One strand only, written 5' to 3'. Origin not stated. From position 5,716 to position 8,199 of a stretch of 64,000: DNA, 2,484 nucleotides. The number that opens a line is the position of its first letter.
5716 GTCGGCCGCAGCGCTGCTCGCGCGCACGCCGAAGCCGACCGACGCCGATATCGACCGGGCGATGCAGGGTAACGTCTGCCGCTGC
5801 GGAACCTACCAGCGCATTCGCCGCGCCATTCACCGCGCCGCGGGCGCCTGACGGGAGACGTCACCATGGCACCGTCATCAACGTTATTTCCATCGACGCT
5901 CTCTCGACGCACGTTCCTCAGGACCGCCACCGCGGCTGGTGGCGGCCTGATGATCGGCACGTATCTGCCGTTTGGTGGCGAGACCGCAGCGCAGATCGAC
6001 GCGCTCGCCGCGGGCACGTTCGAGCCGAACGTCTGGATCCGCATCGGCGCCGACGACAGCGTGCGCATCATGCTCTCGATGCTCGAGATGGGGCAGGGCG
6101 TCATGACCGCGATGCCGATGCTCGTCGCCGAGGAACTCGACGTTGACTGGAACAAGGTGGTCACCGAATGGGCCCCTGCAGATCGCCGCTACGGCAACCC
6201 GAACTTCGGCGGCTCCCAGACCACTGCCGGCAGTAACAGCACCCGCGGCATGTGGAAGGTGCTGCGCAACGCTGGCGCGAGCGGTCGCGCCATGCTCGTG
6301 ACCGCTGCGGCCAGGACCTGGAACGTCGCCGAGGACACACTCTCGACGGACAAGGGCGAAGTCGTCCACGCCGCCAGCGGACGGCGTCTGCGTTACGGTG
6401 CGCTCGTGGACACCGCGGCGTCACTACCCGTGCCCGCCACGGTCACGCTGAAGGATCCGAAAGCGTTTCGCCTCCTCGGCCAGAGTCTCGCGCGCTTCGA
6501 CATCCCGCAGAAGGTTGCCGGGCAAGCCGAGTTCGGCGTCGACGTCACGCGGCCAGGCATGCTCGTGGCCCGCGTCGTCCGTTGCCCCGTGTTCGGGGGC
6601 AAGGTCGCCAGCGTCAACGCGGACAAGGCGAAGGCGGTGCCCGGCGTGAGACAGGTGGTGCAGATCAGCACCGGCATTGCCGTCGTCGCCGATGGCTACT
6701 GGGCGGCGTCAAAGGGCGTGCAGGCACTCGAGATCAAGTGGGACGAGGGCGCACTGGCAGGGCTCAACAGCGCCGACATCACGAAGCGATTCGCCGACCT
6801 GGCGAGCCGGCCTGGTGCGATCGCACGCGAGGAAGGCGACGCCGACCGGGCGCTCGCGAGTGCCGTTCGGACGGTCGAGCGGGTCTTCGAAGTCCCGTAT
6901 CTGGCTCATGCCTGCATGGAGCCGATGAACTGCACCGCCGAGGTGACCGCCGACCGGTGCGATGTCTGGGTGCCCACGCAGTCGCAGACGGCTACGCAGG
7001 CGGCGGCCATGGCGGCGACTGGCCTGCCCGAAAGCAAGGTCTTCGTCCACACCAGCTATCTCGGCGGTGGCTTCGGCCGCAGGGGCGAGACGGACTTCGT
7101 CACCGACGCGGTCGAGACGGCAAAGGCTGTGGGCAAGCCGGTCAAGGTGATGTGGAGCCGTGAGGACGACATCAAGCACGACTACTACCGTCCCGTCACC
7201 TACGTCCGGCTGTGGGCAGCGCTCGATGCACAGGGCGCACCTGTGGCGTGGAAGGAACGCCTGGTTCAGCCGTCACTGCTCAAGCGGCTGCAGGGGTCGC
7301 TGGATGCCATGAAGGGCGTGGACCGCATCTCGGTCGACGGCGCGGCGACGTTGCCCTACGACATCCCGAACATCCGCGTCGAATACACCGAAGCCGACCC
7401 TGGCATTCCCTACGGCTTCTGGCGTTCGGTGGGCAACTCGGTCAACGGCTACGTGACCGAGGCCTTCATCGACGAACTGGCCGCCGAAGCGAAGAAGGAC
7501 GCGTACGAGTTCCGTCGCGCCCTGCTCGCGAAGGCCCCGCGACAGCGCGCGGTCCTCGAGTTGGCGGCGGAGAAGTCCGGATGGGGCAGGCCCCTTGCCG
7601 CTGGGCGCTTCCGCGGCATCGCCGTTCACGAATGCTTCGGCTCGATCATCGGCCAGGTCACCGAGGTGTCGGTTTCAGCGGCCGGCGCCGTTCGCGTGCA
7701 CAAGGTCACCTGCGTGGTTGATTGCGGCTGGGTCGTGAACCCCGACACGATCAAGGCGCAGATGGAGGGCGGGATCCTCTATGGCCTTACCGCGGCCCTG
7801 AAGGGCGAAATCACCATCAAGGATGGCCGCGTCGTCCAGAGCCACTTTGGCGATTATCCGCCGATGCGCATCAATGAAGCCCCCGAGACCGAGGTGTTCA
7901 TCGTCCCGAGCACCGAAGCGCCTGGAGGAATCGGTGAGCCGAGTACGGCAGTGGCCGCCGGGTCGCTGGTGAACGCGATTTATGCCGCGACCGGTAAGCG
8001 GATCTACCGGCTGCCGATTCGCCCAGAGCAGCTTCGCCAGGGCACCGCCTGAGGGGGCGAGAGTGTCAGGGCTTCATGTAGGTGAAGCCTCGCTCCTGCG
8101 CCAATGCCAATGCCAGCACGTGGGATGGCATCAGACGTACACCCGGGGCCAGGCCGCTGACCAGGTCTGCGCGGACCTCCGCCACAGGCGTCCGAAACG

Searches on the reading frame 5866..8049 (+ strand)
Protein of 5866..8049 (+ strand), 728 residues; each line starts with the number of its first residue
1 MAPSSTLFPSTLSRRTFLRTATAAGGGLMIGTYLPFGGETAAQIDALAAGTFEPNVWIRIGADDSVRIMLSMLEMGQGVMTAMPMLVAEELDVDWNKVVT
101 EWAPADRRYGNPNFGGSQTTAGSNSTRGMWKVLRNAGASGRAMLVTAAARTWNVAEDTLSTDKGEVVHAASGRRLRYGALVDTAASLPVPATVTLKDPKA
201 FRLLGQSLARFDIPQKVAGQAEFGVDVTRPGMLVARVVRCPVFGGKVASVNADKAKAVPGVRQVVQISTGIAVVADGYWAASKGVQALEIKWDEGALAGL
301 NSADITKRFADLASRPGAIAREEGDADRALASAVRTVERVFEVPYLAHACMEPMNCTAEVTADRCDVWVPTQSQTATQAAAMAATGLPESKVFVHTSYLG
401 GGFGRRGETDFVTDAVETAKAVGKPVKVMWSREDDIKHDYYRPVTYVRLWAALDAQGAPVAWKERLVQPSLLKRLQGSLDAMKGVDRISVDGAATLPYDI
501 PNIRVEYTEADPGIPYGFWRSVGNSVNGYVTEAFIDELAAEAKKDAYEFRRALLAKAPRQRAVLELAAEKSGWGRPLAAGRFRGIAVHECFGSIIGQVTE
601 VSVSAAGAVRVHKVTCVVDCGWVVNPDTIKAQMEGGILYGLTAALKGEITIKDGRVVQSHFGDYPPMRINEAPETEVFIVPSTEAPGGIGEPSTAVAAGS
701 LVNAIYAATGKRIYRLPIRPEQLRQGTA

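Call 20: search_protein_families(library=pfam, proteins=[window:5866-8049:+], max_evalue=0.00001)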
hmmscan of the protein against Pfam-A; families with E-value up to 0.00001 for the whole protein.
window:5866-8049:+ (728 aa): 2 families
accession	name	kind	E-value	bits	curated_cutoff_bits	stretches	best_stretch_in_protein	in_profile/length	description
PF02738.23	MoCoBD_1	-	1.2e-33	116.7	27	1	318-551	8-241/244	Molybdopterin cofactor-binding domain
PF20256.3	MoCoBD_2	-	1.8e-29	103.6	27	2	597-673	205-283/283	Molybdopterin cofactor-binding domain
